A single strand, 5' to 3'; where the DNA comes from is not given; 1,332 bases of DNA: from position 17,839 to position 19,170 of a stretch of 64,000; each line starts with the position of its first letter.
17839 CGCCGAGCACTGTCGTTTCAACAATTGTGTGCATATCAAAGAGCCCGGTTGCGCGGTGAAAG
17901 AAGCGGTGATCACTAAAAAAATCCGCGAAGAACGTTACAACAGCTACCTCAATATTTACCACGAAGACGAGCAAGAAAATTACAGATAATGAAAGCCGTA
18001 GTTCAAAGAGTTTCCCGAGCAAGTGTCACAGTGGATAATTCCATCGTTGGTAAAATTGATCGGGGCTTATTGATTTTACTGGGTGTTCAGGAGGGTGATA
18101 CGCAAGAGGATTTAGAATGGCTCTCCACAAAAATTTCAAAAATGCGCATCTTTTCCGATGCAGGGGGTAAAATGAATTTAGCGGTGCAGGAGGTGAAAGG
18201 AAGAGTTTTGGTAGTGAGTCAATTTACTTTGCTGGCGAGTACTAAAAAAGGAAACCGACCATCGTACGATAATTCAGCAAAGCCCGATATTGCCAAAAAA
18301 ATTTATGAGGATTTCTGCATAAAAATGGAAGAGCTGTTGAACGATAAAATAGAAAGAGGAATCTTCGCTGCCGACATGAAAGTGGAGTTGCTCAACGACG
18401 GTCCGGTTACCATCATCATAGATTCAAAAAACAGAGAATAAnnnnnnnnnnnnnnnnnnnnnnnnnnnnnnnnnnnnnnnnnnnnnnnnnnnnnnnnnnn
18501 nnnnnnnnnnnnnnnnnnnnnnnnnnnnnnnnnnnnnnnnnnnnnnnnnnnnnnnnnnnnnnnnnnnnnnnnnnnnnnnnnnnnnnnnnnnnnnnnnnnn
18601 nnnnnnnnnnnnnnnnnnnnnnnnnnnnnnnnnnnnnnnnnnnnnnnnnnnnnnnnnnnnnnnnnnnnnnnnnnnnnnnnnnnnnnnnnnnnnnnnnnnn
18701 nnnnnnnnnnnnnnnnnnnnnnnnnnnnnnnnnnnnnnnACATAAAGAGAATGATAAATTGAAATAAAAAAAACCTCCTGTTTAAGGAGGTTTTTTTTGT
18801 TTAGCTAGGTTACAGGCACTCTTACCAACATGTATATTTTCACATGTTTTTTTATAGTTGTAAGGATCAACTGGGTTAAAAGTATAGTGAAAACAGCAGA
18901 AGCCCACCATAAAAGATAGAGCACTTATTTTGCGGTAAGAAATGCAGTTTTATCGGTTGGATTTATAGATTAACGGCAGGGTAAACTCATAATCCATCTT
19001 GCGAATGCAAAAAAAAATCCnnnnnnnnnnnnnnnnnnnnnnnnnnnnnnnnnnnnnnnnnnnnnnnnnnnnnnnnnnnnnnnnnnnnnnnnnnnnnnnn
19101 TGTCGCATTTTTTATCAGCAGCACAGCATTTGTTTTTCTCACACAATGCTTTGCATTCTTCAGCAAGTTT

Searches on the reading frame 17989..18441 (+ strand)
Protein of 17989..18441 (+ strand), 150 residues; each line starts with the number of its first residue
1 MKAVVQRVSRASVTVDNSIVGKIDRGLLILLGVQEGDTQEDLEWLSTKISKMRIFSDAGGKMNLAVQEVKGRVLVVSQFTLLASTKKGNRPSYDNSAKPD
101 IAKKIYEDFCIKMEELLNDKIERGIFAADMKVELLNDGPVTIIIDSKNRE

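Call 6: search_protein_families(library=pfam, proteins=[window:17989-18441:+])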
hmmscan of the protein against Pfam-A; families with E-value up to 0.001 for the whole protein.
window:17989-18441:+ (150 aa): 1 family
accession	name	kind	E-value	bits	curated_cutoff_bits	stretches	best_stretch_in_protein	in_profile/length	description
PF02580.21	Tyr_Deacylase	-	5.5e-59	199.1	25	1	2-145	1-144/144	D-Tyr-tRNA(Tyr) deacylase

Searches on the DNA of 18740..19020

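Call 82: search_rna_families(source=window, start=18740, end=19020, threshold=evalue, max_evalue=1)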
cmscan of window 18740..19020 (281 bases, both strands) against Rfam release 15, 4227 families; matches with E-value up to 1: 19.
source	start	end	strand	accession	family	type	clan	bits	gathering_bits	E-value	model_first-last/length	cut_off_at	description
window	18764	18841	-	RF01859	Phe_leader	Cis-reg; leader;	-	32.1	55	0.0009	1-125/125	no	Phenylalanine leader peptide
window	18763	18857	-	RF02449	ncr1015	Gene; sRNA;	-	31.3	60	0.0072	1-121/121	no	Bacillus sRNA ncr1015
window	18740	18800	+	RF02713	MCS4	Gene; sRNA;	-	29.2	56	0.018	63-123/123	5'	Mycoplasma sRNA MCS4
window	18745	18801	+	RF02075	STnc230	Gene; sRNA;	-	28.8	50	0.018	23-83/83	no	Enterobacterial sRNA STnc230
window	18764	18844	-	RF02713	MCS4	Gene; sRNA;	-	28.7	56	0.023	1-123/123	no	Mycoplasma sRNA MCS4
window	18740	18800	+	RF01859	Phe_leader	Cis-reg; leader;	-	27.5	55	0.0095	62-125/125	5'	Phenylalanine leader peptide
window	18763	18853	+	RF01770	rimP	Cis-reg; leader;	-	26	47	0.024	26-102/102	no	Gammaprotebacteria rimP leader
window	18767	18797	-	RF02083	OrzO-P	Gene; antitoxin;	-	25.3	60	0.041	46-76/76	no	OrzO-P RNA antitoxin family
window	18756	18797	+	RF02083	OrzO-P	Gene; antitoxin;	-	24.7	60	0.055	35-76/76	no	OrzO-P RNA antitoxin family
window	18764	18797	+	RF02607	AbsR25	Gene; sRNA;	-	24.2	47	0.03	131-164/164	no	Acinetobacter sRNA 25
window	18762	18859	-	RF01480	rli52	Cis-reg;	-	24.2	70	0.13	1-95/95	no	Listeria sRNA rli52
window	18754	18939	-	RF00125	IS128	Gene; sRNA;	-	23.2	80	0.0075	1-209/209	no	IS128 RNA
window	18760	18854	-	RF02969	DUF3800-I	Gene; sRNA;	-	22.2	44.2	0.26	1-115/115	no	DUF3800-I RNA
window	18742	18826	-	RF01770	rimP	Cis-reg; leader;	-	21.9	47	0.19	1-102/102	no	Gammaprotebacteria rimP leader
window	18764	18866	-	RF00506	Thr_leader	Cis-reg; leader;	-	21.8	55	0.051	1-118/118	no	Threonine operon leader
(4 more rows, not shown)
